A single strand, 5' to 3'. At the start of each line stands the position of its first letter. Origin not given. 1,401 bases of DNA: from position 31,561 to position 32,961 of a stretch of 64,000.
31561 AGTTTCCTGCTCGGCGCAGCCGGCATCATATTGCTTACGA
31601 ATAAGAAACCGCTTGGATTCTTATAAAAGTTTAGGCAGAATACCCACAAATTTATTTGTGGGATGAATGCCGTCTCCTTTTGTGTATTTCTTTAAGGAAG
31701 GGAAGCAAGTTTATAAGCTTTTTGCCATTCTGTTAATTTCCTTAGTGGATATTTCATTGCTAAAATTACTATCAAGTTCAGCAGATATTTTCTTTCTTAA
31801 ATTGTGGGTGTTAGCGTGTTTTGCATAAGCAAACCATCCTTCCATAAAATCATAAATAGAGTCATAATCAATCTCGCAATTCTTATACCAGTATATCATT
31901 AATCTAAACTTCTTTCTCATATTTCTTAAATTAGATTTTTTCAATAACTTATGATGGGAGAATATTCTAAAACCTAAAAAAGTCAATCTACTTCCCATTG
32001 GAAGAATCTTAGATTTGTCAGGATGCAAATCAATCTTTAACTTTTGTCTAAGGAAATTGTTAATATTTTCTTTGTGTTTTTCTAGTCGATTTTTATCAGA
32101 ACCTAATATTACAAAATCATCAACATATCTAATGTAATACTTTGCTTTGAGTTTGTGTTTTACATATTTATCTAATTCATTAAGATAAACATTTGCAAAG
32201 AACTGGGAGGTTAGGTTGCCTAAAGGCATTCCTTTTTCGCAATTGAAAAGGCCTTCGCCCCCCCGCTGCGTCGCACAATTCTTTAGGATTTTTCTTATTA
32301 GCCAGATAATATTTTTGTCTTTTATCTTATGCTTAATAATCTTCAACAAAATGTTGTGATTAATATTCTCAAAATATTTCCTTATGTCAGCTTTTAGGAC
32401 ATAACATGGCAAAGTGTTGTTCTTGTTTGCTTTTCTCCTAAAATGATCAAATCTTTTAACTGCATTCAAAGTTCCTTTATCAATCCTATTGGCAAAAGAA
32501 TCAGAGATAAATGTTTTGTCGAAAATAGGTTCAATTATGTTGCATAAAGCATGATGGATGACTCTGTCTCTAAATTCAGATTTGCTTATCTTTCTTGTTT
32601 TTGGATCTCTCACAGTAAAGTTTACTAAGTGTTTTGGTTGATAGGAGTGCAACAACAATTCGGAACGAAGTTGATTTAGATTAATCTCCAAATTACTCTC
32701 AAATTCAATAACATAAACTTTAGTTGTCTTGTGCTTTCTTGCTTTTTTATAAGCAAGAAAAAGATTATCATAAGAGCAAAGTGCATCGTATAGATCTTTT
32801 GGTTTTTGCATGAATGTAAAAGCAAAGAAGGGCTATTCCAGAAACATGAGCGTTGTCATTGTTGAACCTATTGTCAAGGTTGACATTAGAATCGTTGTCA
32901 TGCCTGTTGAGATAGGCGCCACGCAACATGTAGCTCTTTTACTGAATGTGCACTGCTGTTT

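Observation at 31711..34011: Complete diversity-generating retroelement (RT + TR + VR-bearing target) in an archaeal chromosome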

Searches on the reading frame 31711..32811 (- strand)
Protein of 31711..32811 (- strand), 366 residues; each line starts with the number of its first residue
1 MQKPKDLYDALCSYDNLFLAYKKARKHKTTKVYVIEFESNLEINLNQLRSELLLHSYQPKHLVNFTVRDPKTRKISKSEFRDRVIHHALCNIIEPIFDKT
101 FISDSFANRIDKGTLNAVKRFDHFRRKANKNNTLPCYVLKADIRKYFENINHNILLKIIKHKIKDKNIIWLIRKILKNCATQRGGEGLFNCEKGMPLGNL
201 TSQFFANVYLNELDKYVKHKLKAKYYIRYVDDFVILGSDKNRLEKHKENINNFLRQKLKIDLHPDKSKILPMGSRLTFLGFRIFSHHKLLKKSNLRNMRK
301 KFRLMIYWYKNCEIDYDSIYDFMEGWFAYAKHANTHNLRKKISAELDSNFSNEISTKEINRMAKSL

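Call 5: search_protein_families(library=pfam, proteins=[window:31711-32811:-], max_evalue=0.01)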
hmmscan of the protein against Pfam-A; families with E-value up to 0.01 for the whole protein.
window:31711-32811:- (366 aa): 1 family
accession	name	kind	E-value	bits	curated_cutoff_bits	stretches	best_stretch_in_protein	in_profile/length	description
PF00078.32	RVT_1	-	3.8e-26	92.5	29.6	1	71-283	8-205/205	Reverse transcriptase (RNA-dependent DNA polymerase)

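Call 9: search_protein_families(library=ncbifam, proteins=[window:31711-32811:-], max_evalue=0.01)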
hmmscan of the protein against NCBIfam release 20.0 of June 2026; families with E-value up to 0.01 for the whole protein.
window:31711-32811:- (366 aa): 6 families
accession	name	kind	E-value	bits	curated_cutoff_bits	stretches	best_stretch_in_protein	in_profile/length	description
TIGR04416.1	group_II_RT_mat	equivalog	1.3e-52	179.1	300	1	15-351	2-346/353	group II intron reverse transcriptase/maturase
NF041747.1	Drt3a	equivalog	1.1e-23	84.2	200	1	132-293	107-272/412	antiviral reverse transcriptase Drt3a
NF038233.2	retron_St85_RT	exception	1.4e-16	60.6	235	1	137-339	90-282/289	retron St85 family RNA-directed DNA polymerase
NF041746.1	Drt2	equivalog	1.4e-14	54.2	390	2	192-318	221-356/416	antiviral reverse transcriptase Drt2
TIGR04499.1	abortive_AbiA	subfamily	2.7e-12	46.2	250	1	118-255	128-273/615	AbiA family abortive infection protein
NF041750.1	Drt5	equivalog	9.3e-09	34.7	550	1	108-268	98-249/484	antiviral reverse transcriptase Drt5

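Call 13: search_solved_structures(query=window:31711-32811:-, max_evalue=0.001)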
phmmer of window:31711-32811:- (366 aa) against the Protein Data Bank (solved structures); distinct sequences matched with E-value up to 0.001: 11.
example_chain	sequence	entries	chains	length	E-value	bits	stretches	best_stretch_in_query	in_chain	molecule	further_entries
8ub7_A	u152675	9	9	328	1.5e-46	162.8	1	4-339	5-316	Reverse transcriptase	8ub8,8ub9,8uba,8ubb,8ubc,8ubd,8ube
6ar1_A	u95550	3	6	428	2.3e-26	96.4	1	12-340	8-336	GsI-IIC RT | Trt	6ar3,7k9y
7uim_D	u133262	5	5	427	2.7e-25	92.9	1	6-344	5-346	Group II intron reverse transcriptase/maturase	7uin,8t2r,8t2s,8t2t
5hhl_A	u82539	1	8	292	9.8e-24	87.7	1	6-284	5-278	Retron-type reverse transcriptase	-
5hhj_A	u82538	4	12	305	3.7e-23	85.8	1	6-284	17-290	Retron-type reverse transcriptase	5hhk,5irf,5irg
6me0_C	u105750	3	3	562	5.2e-19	72.2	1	56-344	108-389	Maturase reverse transcriptase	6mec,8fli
5g2x_C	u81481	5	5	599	6.2e-17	65.3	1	43-225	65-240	GROUP II INTRON-ENCODED PROTEIN LTRA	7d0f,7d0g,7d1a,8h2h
8bgj_A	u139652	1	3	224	4.2e-07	33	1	137-283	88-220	RNA-directed DNA polymerase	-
9d5x_A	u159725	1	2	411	5.3e-05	26.1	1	7-282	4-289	Group II intron-like 4 reverse transcriptase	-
9d4s_A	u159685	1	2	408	5.8e-05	26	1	7-282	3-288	Group II intron-like 4 reverse transcriptase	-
9z6y_A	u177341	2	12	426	0.00023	24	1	139-255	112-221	Drt3a reverse transcriptase protein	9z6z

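Call 42: search_solved_structures(query=window:31711-32811:-, max_evalue=1e-30, show_alignments=1)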
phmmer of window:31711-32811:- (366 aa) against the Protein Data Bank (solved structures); distinct sequences matched with E-value up to 1e-30: 1.
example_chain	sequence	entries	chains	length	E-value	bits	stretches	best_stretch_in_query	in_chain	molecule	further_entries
8ub7_A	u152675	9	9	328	1.5e-46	162.8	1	4-339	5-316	Reverse transcriptase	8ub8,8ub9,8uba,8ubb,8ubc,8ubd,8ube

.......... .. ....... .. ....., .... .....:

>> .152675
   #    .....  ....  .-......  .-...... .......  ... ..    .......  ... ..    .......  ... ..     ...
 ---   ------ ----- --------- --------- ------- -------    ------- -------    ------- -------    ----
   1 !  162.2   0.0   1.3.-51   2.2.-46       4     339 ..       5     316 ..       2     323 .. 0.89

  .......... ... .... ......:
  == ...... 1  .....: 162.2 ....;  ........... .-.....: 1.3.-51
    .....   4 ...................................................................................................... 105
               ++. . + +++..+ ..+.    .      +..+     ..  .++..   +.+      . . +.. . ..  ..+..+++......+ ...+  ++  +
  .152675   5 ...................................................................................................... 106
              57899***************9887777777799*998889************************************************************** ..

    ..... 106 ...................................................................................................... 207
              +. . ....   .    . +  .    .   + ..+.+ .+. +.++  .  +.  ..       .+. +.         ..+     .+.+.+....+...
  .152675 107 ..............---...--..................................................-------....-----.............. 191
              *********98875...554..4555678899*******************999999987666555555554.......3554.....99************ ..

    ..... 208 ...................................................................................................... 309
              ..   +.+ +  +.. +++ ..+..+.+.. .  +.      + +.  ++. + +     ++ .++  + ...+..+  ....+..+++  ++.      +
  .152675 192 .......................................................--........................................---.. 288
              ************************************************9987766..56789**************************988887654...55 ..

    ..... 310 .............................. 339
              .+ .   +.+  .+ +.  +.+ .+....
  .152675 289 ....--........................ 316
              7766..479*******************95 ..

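Call 62: find_related_loci(query=window:31711-32811:-, collection=metagenome_contigs, flank=6000)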
Query window:31711-32811:- (366 aa) in metagenome_contigs; peptide patterns used: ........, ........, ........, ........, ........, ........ (x = any residue, [..] = any of these).
534 stretches matched a pattern; 418 encode a relative of the query (tblastn E <= 1e-3); the best 80 are kept; 80 distinct loci.
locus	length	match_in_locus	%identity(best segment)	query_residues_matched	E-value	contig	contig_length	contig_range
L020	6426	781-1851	57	1-364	5e-135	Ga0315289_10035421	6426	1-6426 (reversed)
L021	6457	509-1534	58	1-349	6e-132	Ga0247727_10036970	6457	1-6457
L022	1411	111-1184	56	1-365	1e-142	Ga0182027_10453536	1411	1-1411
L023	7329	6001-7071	59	2-365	3e-130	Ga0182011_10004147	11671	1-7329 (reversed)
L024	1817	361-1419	61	1-364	6e-140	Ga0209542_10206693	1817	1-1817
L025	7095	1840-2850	61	1-341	2e-129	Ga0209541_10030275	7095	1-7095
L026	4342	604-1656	57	1-362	4e-131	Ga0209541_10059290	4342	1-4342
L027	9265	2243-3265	57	4-350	6e-129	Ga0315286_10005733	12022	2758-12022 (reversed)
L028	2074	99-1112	60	6-350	9e-137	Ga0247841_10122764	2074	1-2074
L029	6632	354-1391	56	8-360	4e-127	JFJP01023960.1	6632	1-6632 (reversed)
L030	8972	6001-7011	57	8-351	3e-127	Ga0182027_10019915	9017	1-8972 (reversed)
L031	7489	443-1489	55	8-364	2e-126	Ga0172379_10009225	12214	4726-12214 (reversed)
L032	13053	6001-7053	55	5-362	7e-126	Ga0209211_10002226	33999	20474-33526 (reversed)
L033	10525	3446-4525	67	5-366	3e-137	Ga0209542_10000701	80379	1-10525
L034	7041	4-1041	56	1-353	6e-124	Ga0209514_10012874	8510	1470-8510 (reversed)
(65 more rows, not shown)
